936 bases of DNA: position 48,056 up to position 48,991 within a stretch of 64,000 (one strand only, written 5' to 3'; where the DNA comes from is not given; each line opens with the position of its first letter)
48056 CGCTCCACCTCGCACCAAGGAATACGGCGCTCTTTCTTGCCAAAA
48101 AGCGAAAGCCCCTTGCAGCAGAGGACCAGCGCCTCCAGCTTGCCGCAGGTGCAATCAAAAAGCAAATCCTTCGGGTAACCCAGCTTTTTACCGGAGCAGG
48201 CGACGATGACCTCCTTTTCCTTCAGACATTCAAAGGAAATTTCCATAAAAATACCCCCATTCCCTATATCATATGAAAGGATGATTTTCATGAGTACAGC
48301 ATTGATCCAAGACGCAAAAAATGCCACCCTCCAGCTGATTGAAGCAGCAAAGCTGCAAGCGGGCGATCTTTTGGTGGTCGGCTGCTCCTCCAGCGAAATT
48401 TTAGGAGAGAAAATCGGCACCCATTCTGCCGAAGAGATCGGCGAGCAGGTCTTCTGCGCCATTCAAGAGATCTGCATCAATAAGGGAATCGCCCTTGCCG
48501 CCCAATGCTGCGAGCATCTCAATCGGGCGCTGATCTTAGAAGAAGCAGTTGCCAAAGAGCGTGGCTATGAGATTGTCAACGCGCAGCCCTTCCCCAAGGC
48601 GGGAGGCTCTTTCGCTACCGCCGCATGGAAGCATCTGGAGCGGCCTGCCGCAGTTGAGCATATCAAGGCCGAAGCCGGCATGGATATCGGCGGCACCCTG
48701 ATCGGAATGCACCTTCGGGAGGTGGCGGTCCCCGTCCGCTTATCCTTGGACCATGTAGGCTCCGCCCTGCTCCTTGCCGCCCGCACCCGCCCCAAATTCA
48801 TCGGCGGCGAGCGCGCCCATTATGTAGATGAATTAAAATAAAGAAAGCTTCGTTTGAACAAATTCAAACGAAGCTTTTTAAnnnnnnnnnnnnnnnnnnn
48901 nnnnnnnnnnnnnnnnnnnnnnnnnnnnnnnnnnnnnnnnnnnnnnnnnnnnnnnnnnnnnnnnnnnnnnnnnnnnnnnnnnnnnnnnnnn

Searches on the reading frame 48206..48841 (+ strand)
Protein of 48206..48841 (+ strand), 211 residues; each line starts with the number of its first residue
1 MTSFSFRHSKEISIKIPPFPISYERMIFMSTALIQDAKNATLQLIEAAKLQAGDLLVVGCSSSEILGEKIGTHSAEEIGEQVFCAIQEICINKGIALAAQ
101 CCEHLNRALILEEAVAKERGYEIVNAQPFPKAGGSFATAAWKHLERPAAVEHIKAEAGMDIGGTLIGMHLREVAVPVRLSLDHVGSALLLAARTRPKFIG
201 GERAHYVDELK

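Call 48: search_protein_families(library=pfam, proteins=[window:48206-48841:+], max_evalue=0.00001)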
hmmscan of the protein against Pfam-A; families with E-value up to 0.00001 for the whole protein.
window:48206-48841:+ (211 aa): 1 family
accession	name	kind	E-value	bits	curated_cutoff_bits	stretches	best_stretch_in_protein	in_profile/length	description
PF04260.17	DUF436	-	1.9e-73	246.1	25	1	37-206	2-171/171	Protein of unknown function (DUF436)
